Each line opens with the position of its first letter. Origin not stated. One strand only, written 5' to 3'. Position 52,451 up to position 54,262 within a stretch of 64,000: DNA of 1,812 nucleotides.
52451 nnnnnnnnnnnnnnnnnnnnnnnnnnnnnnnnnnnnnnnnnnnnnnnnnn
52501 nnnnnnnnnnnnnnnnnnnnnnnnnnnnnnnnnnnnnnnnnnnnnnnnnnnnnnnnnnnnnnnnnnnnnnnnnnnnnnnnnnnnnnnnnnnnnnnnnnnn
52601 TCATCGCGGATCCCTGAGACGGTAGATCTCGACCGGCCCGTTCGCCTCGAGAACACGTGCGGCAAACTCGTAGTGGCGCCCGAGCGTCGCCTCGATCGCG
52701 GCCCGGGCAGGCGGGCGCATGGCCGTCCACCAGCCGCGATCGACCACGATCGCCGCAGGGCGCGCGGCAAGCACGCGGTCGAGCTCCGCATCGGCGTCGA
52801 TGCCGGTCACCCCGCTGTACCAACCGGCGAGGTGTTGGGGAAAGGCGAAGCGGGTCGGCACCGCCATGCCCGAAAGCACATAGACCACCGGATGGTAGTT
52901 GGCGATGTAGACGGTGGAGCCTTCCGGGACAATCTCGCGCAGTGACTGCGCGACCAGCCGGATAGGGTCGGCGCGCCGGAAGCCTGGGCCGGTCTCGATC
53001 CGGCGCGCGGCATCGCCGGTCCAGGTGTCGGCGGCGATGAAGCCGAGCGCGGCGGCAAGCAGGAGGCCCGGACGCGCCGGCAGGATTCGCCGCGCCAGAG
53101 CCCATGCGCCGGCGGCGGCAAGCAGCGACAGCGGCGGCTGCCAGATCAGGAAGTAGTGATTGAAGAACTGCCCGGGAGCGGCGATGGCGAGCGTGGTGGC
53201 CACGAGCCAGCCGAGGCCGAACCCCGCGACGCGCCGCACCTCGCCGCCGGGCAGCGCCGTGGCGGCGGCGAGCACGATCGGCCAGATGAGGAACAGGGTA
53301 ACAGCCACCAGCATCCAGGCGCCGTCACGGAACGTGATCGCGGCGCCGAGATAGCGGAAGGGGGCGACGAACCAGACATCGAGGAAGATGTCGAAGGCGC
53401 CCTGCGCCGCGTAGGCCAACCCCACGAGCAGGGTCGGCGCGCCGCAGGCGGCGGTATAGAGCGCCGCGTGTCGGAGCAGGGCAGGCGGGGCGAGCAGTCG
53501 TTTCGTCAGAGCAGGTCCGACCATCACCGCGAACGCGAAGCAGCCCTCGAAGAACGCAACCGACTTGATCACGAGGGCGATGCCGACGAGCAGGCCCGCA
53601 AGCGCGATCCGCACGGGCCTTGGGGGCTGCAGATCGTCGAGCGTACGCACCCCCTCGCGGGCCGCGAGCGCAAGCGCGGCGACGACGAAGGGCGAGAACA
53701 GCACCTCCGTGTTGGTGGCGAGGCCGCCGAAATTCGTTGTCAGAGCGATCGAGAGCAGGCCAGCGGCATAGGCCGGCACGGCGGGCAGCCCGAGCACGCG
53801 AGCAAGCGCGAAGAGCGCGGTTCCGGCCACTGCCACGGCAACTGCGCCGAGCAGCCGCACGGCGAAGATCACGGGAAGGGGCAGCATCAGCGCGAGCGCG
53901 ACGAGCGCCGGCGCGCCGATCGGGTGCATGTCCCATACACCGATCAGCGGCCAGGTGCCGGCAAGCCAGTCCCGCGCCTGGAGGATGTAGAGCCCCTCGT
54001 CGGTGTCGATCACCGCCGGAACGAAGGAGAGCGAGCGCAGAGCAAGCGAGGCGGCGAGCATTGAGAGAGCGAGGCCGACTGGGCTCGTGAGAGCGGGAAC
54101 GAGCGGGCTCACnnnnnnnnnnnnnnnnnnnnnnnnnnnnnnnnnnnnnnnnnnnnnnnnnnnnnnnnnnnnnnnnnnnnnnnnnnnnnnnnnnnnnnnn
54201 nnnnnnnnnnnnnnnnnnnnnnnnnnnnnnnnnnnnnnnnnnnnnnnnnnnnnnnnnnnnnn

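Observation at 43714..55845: Polysaccharide locus bracketed by two paralogous large membrane proteins, with a GT-C enzyme and DUF218, but no recognisable Wzy, Wzz or export machinery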

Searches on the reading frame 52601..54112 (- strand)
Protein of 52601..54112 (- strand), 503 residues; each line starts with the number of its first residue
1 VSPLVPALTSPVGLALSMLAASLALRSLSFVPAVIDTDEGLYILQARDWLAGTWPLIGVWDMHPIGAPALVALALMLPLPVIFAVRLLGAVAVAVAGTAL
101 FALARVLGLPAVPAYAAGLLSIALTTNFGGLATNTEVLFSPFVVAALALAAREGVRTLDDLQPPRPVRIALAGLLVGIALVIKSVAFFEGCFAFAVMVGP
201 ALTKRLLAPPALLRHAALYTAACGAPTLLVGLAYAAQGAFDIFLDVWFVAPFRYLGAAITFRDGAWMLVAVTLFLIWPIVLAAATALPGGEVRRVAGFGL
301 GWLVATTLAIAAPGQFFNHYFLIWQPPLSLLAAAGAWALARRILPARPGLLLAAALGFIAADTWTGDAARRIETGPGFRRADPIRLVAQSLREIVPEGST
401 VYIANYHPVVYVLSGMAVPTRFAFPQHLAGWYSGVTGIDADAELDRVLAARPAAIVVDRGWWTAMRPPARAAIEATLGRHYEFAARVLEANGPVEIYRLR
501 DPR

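Call 6: search_protein_families(library=pfam, proteins=[window:52601-54112:-], max_evalue=0.1)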
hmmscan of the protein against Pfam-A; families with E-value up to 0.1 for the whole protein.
window:52601-54112:- (503 aa): 1 family
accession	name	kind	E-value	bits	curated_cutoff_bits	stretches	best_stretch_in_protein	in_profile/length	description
PF13231.12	PMT_2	-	0.00033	21.3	26.1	1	63-226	2-156/160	Dolichyl-phosphate-mannose-protein mannosyltransferase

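Call 8: search_protein_families(library=ncbifam, proteins=[window:52601-54112:-], max_evalue=0.01)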
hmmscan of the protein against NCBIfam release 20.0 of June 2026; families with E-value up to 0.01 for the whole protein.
window:52601-54112:- (503 aa): 0 families

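Call 16: search_solved_structures(query=window:52601-54112:-, max_evalue=10)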
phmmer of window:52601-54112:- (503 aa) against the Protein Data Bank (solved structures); distinct sequences matched with E-value up to 10: 0.

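Call 60: find_homologous_proteins(query=window:52601-54112:-, max_evalue=0.00001)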
Query window:52601-54112:- (503 aa): 194 proteins with E <= 0.00001 among 8000 candidates; the best 120 are listed.
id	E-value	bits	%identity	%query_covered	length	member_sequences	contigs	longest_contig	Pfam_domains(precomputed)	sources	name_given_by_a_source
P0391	0.0e+0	1069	100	100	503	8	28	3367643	-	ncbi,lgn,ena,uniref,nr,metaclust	ncbi:hypothetical protein KO353_16040 [Elioraea tepida]|uniref:Glycosyltransferase RgtA/B/C/D-like d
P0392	2.4e-270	916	86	100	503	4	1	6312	-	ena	-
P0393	3.4e-260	882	83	100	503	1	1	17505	-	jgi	jgi:hypothetical protein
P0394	7.9e-256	868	82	100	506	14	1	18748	-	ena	-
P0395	1.6e-255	867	83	98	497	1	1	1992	-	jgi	jgi:hypothetical protein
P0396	4.3e-221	753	71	100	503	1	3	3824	-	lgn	-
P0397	5.8e-220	750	71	100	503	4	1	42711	-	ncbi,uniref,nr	ncbi:hypothetical protein [Elioraea rosea]|uniref:hypothetical protein n=1 Tax=Elioraea rosea TaxID=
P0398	1.1e-219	749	71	99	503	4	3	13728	-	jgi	jgi:hypothetical protein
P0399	7.2e-219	746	71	100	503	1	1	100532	-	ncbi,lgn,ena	-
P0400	3.4e-215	734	70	100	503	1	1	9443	-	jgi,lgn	jgi:hypothetical protein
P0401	1.9e-214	731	70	100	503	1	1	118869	-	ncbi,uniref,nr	ncbi:hypothetical protein [Elioraea sp.]|uniref:hypothetical protein n=1 Tax=Elioraea sp. TaxID=2185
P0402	8.1e-213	726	70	100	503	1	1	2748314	-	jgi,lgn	jgi:4-amino-4-deoxy-L-arabinose transferase-like glycosyltransferase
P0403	1.0e-212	726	68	100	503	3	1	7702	-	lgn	-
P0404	2.0e-212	725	70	100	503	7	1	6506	-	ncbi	-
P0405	1.3e-211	722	68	99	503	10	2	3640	-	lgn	-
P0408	2.6e-208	711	68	99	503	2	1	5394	PF13231.13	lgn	-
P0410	2.6e-142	494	54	97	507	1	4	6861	PF13231.13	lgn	-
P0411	5.3e-142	492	55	94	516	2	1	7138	PF13231.13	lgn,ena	-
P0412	4.9e-141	489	54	96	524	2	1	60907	PF13231.13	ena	-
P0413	1.6e-140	488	53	97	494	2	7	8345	PF13231.13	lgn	-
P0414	2.8e-140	487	52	98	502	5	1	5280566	PF13231.13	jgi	jgi:hypothetical protein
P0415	3.9e-140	486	52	94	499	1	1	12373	PF13231.13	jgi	jgi:4-amino-4-deoxy-L-arabinose transferase-like glycosyltransferase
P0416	4.0e-139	483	51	98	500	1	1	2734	PF13231.13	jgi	jgi:4-amino-4-deoxy-L-arabinose transferase-like glycosyltransferase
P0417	8.9e-137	475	51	96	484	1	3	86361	PF13231.13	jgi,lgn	jgi:4-amino-4-deoxy-L-arabinose transferase-like glycosyltransferase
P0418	1.8e-136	474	51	96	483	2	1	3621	PF13231.13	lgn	-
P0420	1.4e-133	465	50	99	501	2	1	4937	PF13231.13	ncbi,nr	ncbi:MAG: glycosyltransferase family 39 protein [Acetobacteraceae bacterium]|nr:glycosyltransferase 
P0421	2.6e-133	464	52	94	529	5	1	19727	PF13231.13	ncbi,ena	-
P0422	1.6e-132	461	49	96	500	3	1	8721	PF13231.13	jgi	jgi:hypothetical protein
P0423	4.8e-132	460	50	98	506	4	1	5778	PF13231.13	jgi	-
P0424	3.4e-131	457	51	94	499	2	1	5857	PF13231.13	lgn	-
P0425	1.8e-130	454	51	94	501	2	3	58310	PF13231.13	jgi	jgi:hypothetical protein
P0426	3.2e-130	454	52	94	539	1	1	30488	PF13231.13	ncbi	-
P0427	9.2e-130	452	50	94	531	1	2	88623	PF13231.13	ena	-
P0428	6.7e-129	449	52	94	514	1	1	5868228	PF13231.13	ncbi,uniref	ncbi:ArnT family glycosyltransferase [Humitalea sp. 24SJ18S-53]|uniref:ArnT family glycosyltransfera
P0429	1.0e-128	449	50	95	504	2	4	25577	PF13231.13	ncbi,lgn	-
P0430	5.1e-128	446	49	98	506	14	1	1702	PF13231.13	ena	-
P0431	5.1e-127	443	50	99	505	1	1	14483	PF13231.13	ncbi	-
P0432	9.9e-127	442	51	94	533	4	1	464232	PF13231.13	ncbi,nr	ncbi:glycosyltransferase family 39 protein [Caldovatus sediminis]|nr:glycosyltransferase family 39 p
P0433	1.3e-126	442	51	96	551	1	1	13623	PF13231.13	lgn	-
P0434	4.5e-126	440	51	96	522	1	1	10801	PF13231.13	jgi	-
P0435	8.8e-125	436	51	96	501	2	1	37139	PF13231.13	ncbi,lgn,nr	ncbi:MAG: hypothetical protein BroJett026_40800 [Betaproteobacteria bacterium]|nr:MAG: hypothetical 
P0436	1.6e-124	435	49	94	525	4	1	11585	PF13231.13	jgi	-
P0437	1.9e-124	435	51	96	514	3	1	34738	PF13231.13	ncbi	-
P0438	5.3e-124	433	50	94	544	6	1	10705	PF13231.13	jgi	jgi:4-amino-4-deoxy-L-arabinose transferase-like glycosyltransferase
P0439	1.4e-123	432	49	98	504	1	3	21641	PF13231.13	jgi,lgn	jgi:4-amino-4-deoxy-L-arabinose transferase-like glycosyltransferase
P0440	2.8e-123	431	50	94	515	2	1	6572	PF13231.13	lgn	-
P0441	5.6e-123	430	48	95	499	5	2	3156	PF13231.13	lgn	-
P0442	7.3e-123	429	51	94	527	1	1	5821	PF13231.13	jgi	jgi:4-amino-4-deoxy-L-arabinose transferase-like glycosyltransferase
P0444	2.4e-122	428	53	94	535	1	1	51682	PF13231.13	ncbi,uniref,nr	ncbi:glycosyltransferase family 39 protein [Caldovatus aquaticus]|uniref:Glycosyltransferase family 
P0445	4.5e-122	427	51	96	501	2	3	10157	PF13231.13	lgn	-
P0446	7.6e-122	426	52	96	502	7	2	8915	PF13231.13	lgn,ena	-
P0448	1.7e-121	425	51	96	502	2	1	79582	PF13231.13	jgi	jgi:4-amino-4-deoxy-L-arabinose transferase-like glycosyltransferase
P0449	4.1e-121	424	50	95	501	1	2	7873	PF13231.13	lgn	-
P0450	7.7e-121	423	49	95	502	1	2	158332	PF13231.13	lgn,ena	-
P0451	3.4e-120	421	51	94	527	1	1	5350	PF13231.13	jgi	jgi:4-amino-4-deoxy-L-arabinose transferase-like glycosyltransferase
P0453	1.7e-119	418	49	93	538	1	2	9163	PF13231.13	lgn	-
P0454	2.4e-119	418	48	97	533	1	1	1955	PF13231.13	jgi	jgi:hypothetical protein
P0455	2.5e-119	418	49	96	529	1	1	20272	PF13231.13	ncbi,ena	-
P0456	3.1e-119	417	49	95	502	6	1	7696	PF13231.13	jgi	jgi:4-amino-4-deoxy-L-arabinose transferase-like glycosyltransferase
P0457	9.7e-119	416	48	94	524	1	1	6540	PF13231.13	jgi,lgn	jgi:4-amino-4-deoxy-L-arabinose transferase-like glycosyltransferase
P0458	1.0e-118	416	49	96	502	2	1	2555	PF13231.13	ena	-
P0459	2.1e-118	415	47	94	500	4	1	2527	PF13231.13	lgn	-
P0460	3.1e-118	414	48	95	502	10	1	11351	PF13231.13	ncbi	-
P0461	5.3e-118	413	49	96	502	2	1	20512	PF13231.13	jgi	jgi:4-amino-4-deoxy-L-arabinose transferase-like glycosyltransferase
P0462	1.6e-117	412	49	96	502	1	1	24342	PF13231.13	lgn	-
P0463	4.4e-117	410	46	94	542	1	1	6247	PF13231.13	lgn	-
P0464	5.5e-117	410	49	94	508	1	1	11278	PF13231.13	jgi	jgi:4-amino-4-deoxy-L-arabinose transferase-like glycosyltransferase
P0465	6.9e-117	410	48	98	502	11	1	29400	PF13231.13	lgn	-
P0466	7.2e-117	410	47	96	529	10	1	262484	PF13231.13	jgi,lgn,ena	-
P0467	1.2e-116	409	49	98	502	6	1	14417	PF13231.13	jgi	-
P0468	7.2e-116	406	46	94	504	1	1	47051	PF13231.13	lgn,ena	-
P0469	7.3e-116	406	46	94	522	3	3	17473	PF13231.13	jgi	jgi:4-amino-4-deoxy-L-arabinose transferase-like glycosyltransferase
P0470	1.1e-115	406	48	94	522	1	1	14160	PF13231.13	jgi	jgi:hypothetical protein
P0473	5.1e-115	403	47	95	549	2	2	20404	PF13231.13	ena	-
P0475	7.2e-115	403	48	98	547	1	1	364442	PF13231.13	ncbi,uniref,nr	ncbi:hypothetical protein GCM10010964_20060 [Caldovatus sediminis]|uniref:Glycosyltransferase RgtA/B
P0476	1.4e-114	402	45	94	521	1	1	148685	PF13231.13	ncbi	-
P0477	1.4e-114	402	44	94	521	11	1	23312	PF13231.13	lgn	-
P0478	1.7e-114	402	46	94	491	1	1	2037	PF13231.13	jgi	jgi:4-amino-4-deoxy-L-arabinose transferase-like glycosyltransferase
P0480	3.7e-114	401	43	94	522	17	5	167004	PF13231.13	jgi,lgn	jgi:hypothetical protein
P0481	5.4e-114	400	48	96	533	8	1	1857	PF13231.13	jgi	jgi:Dolichyl-phosphate-mannose-protein mannosyltransferase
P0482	5.7e-114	400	46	96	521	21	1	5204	PF13231.13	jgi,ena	jgi:4-amino-4-deoxy-L-arabinose transferase-like glycosyltransferase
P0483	7.9e-114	400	48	96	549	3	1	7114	PF13231.13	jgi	jgi:hypothetical protein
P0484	1.7e-113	398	45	93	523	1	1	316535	PF13231.13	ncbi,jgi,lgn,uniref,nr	ncbi:hypothetical protein GXW78_16500 [Roseomonas terrae]|jgi:hypothetical protein|uniref:Glycosyltr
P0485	1.7e-113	398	45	94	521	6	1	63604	PF13231.13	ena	-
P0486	2.0e-113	398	46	94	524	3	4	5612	PF13231.13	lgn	-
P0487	4.3e-113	397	46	96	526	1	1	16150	PF13231.13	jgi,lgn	jgi:hypothetical protein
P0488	6.0e-113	397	43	94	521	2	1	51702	PF13231.13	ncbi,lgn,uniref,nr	ncbi:glycosyltransferase family 39 protein [Roseomonas eburnea]|uniref:Glycosyltransferase family 39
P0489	6.2e-113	397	44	96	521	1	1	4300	PF13231.13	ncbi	-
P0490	6.2e-113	397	44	93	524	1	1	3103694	PF13231.13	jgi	jgi:hypothetical protein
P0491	1.3e-112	396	46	95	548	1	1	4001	PF13231.13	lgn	-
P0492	1.5e-112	395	45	94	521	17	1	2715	PF13231.13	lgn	-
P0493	1.6e-112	395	46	96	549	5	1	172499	PF13231.13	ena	-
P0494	2.5e-112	395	47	97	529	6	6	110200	PF13231.13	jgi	jgi:4-amino-4-deoxy-L-arabinose transferase-like glycosyltransferase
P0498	7.0e-112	393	45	94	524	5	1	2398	PF13231.13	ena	-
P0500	1.5e-111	392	43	93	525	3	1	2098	PF13231.13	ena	-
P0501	3.5e-111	391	47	99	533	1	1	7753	PF13231.13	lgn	-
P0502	5.2e-111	390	44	94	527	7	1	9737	PF13231.13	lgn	-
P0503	1.3e-110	389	43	93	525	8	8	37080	PF13231.13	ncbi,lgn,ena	-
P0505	8.3e-110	386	44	96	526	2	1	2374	PF13231.13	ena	-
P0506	8.5e-110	386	45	94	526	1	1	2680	PF13231.13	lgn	-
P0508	2.6e-109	385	46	99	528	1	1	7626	PF13231.13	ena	-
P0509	3.1e-109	384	48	97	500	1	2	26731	PF13231.13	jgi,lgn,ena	-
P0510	3.7e-109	384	44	94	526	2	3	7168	PF13231.13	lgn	-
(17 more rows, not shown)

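Call 78: predict_structure(alignment_id=A4)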
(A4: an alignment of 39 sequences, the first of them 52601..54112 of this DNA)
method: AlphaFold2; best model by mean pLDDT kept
length: 503 residues; sequences in the alignment: 39
mean_pLDDT: 92.5   pTM: 0.92
mean pLDDT of the five models: 92.5, 92.0, 91.5, 91.3, 91.1
residues with pLDDT >= 90: 389; 70-90: 97; 50-70: 17; < 50: 0
segments of 3 or more residues with pLDDT < 50: none
pLDDT, mean of each block of 10 residues (from residue 1): 85 97 95 89 93 84 87 96 96 98 97 97 92 95 99 98 97 98 95 98 96 98 97 94 87 74 91 94 85 95 97 83 97 96 93 94 89 87 95 97 94 95 78 71 93 96 90 97 95 96 72
secondary structure, 60 per line:
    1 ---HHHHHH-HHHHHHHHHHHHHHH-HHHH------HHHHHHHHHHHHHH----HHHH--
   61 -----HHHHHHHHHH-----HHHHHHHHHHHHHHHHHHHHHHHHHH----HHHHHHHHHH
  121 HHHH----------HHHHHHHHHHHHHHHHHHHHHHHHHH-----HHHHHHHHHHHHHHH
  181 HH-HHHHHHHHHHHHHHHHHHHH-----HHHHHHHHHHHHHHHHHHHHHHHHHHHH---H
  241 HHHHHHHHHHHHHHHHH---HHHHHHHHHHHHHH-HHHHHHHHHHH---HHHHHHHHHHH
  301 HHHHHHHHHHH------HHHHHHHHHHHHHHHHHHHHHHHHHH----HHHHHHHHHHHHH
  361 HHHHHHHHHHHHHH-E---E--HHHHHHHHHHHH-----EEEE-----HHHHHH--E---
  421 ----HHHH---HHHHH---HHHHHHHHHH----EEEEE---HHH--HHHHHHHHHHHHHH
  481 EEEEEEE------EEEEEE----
elements in order: H4-9 H11-25 H27-30 H37-50 H55-58 H66-75 H81-106 H111-124 H135-160 H166-182 H184-203 H209-236 H240-257 H261-274 H276-286 H290-311 H318-343 H348-374 H383-394 E400-403 H409-414 H425-428 H432-436 H440-449 E454-458 H467-480 E481-487 E494-499

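Call 80: fold_search(model_id=the predicted structure, library=pdb)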
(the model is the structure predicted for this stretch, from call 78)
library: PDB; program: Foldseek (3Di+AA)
matches with E <= 10: 457; with E <= 0.001: 22
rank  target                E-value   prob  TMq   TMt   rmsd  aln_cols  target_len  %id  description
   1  7oci_F                1.6e-06  1.00  0.59  0.48   9.6       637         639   11  Cryo-EM structure of yeast Ost6p containing oligosaccharyltransferase complex (released 2022-02-16)
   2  8agb_A                2.2e-06  1.00  0.56  0.46  11.6       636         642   12  Structure of yeast oligosaccharylransferase complex with lipid-linked oligosaccharide bound (released 2022-12-07)
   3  8age_A                2.4e-06  1.00  0.57  0.46  11.5       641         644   12  Structure of yeast oligosaccharylransferase complex with acceptor peptide bound (released 2022-12-07)
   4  3waj                  3.3e-06  1.00  0.51  0.35  14.7       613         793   13  Crystal structure of the Archaeoglobus fulgidus oligosaccharyltransferase (O29867_ARCFU) complex with Zn and sulfate (released 2013-10-30)
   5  6s7o_A                4.6e-06  1.00  0.54  0.43  13.3       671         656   10  Cryo-EM structure of human oligosaccharyltransferase complex OST-A (released 2019-12-18)
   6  7e9s_A                5.6e-06  1.00  0.51  0.33  12.2       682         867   11  Archaeal oligosaccharyltransferase AglB from Archaeoglobus fulgidus in complex with an inhibitory peptide and a dolich (released 2021-09-08)
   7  5f15                  8.2e-06  1.00  0.67  0.63   6.3       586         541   14  Crystal Structure of ArnT from Cupriavidus metallidurans bound to Undecaprenyl phosphate (released 2016-02-17)
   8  7zlh_A                1.1e-05  1.00  0.51  0.42  10.5       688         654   10  Cryo-EM structure of C-mannosyltransferase CeDPY19, in apo state, bound to CMT2-Fab and anti-Fab nanobody (released 2023-01-11)
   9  8agc_A                1.2e-05  1.00  0.53  0.40  12.4       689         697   11  Structure of yeast oligosaccharylransferase complex with lipid-linked oligosaccharide and non-acceptor peptide bound (released 2022-12-07)
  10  3wak                  1.6e-05  1.00  0.50  0.32  12.7       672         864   12  Crystal structure of the Archaeoglobus fulgidus oligosaccharyltransferase (O29867_ARCFU) in the apo form (released 2013-10-30)
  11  7zli_A                2.1e-05  1.00  0.50  0.41   9.9       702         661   11  Cryo-EM structure of C-mannosyltransferase CeDPY19, in complex with Dol25-P-Man and bound to CMT2-Fab and anti-Fab nan (released 2023-01-11)
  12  5ezm                  2.6e-05  1.00  0.62  0.59   7.7       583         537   13  Crystal Structure of ArnT from Cupriavidus metallidurans in the apo state (released 2016-02-17)
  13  5gmy_A                2.9e-05  1.00  0.50  0.33  13.0       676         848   13  Crystal structure of the Archaeoglobus fulgidus oligosaccharyltransferase (O29867_ARCFU) tethered with an acceptor pep (released 2017-02-01)
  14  8pn9_A                3.1e-05  1.00  0.48  0.39  12.8       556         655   10  Structure of human oligosaccharyltransferase OST-A complex bound to NGI-1 (released 2024-05-08)
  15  6ftg_5                3.3e-05  1.00  0.51  0.42  14.2       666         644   10  Subtomogram average of OST-containing ribosome-translocon complexes from canine rough microsomal membranes (released 2018-03-21)
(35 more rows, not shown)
